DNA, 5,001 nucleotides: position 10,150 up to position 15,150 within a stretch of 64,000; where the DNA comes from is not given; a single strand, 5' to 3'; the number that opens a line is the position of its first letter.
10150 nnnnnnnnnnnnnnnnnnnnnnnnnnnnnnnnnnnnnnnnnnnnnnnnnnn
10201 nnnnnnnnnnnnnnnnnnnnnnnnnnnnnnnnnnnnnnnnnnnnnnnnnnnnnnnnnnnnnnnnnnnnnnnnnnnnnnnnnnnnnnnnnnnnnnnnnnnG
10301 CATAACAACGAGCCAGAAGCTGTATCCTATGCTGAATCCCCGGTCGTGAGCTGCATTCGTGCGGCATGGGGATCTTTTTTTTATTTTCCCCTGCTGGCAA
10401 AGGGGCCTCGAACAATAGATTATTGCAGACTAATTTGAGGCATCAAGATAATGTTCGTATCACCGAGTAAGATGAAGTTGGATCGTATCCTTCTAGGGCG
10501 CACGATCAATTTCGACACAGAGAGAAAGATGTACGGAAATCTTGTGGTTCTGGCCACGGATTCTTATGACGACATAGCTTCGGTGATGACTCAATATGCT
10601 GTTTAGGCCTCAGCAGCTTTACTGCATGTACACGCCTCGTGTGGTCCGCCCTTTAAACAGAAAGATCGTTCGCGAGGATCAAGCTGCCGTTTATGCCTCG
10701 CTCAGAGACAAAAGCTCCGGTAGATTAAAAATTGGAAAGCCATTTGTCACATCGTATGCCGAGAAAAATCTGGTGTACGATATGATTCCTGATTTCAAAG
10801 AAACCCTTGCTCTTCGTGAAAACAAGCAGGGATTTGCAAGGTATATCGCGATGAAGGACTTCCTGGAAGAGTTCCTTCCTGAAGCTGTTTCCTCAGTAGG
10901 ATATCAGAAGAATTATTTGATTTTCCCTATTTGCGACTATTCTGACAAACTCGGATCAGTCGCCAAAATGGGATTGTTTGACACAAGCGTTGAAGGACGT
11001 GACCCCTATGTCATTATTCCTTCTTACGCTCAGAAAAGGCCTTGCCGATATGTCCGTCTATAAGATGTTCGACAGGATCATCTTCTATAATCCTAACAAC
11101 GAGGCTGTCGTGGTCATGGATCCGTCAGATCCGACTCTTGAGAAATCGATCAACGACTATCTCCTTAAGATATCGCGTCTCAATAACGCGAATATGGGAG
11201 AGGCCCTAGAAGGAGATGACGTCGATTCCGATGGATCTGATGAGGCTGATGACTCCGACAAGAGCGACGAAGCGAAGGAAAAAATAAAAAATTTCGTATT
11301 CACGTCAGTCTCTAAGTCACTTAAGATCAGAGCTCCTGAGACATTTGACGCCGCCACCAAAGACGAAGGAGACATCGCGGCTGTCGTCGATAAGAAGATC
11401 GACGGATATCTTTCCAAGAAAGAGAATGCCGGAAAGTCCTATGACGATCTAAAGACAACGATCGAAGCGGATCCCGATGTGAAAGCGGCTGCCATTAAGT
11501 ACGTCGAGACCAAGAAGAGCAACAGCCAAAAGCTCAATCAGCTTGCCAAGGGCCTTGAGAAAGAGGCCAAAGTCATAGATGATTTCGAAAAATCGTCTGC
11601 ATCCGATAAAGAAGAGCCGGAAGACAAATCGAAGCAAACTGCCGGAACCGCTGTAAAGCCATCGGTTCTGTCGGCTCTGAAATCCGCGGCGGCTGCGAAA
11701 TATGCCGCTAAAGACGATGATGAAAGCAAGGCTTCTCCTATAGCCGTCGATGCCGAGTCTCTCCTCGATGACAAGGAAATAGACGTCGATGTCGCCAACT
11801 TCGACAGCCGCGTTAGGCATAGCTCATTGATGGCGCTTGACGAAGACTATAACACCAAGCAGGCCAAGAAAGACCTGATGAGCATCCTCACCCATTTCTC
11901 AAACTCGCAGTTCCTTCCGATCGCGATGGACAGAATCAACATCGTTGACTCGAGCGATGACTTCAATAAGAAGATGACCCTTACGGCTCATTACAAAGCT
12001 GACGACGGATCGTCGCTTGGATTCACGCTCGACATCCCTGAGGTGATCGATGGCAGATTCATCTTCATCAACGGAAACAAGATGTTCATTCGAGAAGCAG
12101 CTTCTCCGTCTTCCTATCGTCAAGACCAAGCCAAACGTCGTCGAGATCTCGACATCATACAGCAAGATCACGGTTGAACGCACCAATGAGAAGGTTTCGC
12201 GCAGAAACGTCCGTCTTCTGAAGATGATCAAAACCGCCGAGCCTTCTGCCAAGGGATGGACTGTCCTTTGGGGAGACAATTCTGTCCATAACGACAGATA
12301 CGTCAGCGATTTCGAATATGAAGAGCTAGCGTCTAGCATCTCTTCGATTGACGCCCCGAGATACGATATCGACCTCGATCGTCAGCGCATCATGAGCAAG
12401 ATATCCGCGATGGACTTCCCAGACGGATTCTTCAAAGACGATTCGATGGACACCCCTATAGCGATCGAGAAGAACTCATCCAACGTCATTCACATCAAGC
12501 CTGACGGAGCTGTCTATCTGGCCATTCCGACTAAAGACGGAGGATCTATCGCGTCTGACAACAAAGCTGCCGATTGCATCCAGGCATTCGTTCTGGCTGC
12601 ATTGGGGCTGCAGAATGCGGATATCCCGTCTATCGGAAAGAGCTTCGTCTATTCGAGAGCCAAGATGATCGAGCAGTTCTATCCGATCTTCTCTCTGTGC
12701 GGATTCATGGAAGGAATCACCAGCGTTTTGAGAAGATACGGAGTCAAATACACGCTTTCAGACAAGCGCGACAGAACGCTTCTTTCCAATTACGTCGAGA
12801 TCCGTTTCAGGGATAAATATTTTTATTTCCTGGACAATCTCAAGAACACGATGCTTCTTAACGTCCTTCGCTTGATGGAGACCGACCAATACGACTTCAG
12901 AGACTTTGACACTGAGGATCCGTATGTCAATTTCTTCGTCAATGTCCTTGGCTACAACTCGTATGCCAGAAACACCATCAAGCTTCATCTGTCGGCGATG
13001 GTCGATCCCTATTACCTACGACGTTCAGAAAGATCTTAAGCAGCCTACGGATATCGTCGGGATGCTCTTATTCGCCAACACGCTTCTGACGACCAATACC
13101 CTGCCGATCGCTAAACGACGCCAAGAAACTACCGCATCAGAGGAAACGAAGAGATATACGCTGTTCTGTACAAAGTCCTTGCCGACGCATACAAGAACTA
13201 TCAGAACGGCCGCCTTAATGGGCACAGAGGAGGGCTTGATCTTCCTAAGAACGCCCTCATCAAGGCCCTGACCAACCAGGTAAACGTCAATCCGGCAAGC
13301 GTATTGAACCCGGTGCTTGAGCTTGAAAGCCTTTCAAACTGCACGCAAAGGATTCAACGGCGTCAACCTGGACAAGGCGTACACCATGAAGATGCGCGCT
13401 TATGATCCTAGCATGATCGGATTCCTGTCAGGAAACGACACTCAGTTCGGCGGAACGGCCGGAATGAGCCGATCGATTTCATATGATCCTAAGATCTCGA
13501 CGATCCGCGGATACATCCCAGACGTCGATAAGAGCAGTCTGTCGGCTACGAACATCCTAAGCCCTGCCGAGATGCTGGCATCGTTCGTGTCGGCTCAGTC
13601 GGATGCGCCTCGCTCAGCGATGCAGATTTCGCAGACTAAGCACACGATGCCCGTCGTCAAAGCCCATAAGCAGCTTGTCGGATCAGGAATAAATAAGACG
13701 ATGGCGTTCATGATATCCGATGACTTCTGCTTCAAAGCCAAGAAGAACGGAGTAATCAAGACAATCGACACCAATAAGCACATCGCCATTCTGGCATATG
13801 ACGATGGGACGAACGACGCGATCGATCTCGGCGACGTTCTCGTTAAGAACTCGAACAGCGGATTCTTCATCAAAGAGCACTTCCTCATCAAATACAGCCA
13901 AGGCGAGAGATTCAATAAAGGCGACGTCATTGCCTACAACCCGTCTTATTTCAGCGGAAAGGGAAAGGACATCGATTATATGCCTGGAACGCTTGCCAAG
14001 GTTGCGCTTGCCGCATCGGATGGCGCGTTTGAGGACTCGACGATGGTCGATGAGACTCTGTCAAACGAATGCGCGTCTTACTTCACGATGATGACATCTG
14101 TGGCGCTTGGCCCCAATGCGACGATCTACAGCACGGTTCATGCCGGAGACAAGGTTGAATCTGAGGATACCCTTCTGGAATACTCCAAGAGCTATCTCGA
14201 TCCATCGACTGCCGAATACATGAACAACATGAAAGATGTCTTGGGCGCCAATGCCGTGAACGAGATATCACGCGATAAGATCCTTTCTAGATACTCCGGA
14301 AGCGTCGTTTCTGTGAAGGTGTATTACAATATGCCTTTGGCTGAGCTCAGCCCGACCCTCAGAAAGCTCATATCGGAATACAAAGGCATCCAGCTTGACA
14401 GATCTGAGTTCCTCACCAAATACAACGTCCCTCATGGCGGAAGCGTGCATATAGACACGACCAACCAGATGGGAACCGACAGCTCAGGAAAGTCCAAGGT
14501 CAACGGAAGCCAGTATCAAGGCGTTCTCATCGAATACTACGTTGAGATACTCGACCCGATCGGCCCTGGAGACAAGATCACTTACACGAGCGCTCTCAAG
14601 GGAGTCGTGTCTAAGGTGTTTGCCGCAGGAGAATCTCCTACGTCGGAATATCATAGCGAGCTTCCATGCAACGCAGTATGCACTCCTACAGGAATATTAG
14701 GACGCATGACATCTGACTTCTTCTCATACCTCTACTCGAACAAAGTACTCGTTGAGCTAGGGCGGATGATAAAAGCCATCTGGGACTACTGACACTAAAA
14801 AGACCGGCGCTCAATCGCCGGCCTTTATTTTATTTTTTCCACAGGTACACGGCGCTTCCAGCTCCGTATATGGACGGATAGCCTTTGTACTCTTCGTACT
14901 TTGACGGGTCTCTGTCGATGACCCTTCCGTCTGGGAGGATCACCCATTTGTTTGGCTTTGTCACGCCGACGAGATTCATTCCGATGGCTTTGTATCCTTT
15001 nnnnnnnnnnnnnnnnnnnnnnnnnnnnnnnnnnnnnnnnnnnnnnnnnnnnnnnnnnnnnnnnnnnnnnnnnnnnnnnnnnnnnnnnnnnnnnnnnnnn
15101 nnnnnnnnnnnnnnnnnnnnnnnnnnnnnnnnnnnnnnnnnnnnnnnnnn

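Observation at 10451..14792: Phage-encoded homologue of multisubunit RNA polymerase beta subunit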

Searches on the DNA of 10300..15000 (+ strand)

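Call 3: search_dna_similar(query=window:10300-15000:+, collection=phages, mode=near, max_rows=15)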
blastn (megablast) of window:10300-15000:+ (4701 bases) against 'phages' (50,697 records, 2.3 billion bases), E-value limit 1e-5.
No match.
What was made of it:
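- Tried and rejected: Megablast of the locus against 50,697 phage records: no match (call 3).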

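Call 46: search_rna_families(sources=[L002, L003], threshold=gathering)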
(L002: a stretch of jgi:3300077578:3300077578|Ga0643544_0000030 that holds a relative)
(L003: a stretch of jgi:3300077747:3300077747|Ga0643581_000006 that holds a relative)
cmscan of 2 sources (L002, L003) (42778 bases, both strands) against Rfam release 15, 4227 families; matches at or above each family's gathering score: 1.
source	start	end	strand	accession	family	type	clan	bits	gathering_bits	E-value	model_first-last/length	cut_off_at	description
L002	9721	9969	+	RF00028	Intron_gpI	Intron;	-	82.4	50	1.3e-19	1-253/253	no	Group I catalytic intron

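Call 76: search_rna_families(source=L003, start=8700, end=10060, threshold=evalue, max_evalue=0.1)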
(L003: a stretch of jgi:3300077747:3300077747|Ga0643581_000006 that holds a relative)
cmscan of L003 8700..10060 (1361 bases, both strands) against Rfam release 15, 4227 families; matches with E-value up to 0.1: 2.
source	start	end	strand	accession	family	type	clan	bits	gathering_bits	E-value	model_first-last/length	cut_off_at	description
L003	9696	9927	+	RF00028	Intron_gpI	Intron;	-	40.8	50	1.2e-08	1-253/253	no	Group I catalytic intron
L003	8837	8929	+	RF00028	Intron_gpI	Intron;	-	20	50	0.021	60-139/253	no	Group I catalytic intron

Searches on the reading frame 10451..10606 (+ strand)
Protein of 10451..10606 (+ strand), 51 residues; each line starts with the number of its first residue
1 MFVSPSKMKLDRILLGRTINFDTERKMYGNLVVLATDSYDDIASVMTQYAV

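Call 5: search_protein_families(library=pfam, proteins=[window:10451-10606:+], max_evalue=1)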
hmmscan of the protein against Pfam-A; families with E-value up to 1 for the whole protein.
window:10451-10606:+ (51 aa): 0 families

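Call 6: search_protein_families(library=phrogs, proteins=[window:10451-10606:+], max_evalue=0.1)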
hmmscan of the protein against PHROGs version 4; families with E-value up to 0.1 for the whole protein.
window:10451-10606:+ (51 aa): 1 family
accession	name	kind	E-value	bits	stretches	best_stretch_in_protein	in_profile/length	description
phrog_34115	-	unknown function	0.0032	18.5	1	29-50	4-26/57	-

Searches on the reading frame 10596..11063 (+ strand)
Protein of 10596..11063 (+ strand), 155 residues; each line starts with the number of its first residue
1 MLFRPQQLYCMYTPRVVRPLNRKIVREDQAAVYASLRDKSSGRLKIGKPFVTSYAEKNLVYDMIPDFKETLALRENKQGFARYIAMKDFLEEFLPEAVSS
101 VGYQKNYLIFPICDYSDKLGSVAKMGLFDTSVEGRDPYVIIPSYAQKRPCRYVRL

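Call 5: search_protein_families(library=pfam, proteins=[window:10596-11063:+], max_evalue=1)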
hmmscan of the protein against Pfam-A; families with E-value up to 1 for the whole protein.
window:10596-11063:+ (155 aa): 0 families

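Call 6: search_protein_families(library=phrogs, proteins=[window:10596-11063:+], max_evalue=0.1)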
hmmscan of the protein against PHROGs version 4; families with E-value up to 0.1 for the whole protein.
window:10596-11063:+ (155 aa): 1 family
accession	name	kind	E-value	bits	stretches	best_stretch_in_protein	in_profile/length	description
phrog_38251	-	DNA, RNA and nucleotide metabolism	0.00014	21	1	2-114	51-162/945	RNA polymerase beta subunit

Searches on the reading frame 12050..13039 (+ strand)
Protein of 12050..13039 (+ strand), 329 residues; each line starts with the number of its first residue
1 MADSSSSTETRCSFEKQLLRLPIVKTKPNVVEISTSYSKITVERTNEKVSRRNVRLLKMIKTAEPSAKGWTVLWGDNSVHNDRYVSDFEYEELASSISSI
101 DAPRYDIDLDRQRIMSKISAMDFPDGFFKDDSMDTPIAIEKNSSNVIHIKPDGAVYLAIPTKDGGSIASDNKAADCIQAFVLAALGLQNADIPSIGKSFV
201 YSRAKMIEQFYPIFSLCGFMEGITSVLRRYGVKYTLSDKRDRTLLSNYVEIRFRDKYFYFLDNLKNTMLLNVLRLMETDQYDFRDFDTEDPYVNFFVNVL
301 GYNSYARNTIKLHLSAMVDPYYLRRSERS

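Call 5: search_protein_families(library=pfam, proteins=[window:12050-13039:+], max_evalue=1)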
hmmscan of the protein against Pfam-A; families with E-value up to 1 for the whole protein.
window:12050-13039:+ (329 aa): 1 family
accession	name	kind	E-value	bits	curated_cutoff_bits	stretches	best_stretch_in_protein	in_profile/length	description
PF06782.17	UPF0236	-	0.82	8.8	24.3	1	230-271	43-84/400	Uncharacterised protein family (UPF0236)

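Call 6: search_protein_families(library=phrogs, proteins=[window:12050-13039:+], max_evalue=0.1)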
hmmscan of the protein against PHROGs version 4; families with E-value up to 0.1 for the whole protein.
window:12050-13039:+ (329 aa): 3 families
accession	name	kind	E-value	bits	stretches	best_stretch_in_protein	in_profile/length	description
phrog_38251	-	DNA, RNA and nucleotide metabolism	3.3e-37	129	1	16-323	504-827/945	RNA polymerase beta subunit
phrog_3148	-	DNA, RNA and nucleotide metabolism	6.2e-23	81.4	1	14-320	568-856/1424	RNA polymerase beta subunit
phrog_14872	-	DNA, RNA and nucleotide metabolism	0.023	13.4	1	15-321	505-806/1393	RNA polymerase beta subunit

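Call 21: find_related_loci(query=window:12095-13030:+, collection=viral_contigs, flank=6000)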
Query window:12095-13030:+ (312 aa) in viral_contigs; peptide patterns used: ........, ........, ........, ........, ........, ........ (x = any residue, [..] = any of these).
No stretch of DNA in the collection matches any of the patterns.
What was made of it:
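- Tried and rejected: IMG/VR pattern scan with the middle piece: nothing (call 21).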

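Call 24: list_cluster_members(proteins=[P0001, window:12050-13039:+, window:10978-12177:+])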
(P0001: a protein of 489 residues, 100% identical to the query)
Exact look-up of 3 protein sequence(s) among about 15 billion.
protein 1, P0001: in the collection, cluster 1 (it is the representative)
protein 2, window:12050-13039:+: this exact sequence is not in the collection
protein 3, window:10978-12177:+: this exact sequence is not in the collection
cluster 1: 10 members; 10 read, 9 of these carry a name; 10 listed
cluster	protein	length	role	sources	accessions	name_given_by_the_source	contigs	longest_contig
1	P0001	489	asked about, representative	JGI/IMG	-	hypothetical protein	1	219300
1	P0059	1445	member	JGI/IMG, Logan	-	hypothetical protein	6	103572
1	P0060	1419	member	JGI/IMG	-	hypothetical protein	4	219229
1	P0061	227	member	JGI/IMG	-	hypothetical protein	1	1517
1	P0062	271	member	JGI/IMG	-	hypothetical protein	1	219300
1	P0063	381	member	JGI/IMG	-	hypothetical protein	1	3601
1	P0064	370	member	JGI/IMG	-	hypothetical protein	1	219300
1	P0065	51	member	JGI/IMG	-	hypothetical protein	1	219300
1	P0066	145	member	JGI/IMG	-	hypothetical protein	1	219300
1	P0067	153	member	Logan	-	-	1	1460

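Call 34: search_protein_families(library=pfam, proteins=[P0059], max_evalue=0.01)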
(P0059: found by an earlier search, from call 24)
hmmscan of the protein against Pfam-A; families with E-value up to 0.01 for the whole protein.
P0059 (1445 aa): 0 families

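Call 47: search_protein_families(library=pfam, proteins=[L008:14376-15875:-], max_evalue=0.01)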
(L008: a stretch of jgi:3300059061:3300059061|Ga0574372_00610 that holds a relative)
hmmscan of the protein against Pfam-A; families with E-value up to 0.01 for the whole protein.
L008:14376-15875:- (499 aa): 2 families
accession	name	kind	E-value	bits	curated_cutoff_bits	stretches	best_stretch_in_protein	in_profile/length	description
PF24308.1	DUF7487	-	3e-17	63.7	27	2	106-165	2-61/220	Family of unknown function (DUF7487)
PF18741.7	MTES_1575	-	3.7e-05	24.2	38.2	1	235-315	2-81/96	REase_MTES_1575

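Call 65: search_protein_families(library=phrogs, proteins=[L008:22398-23528:+], max_evalue=0.001)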
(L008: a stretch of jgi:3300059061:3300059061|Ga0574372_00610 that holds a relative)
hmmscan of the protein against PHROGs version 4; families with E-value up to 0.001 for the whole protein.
L008:22398-23528:+ (376 aa): 0 families
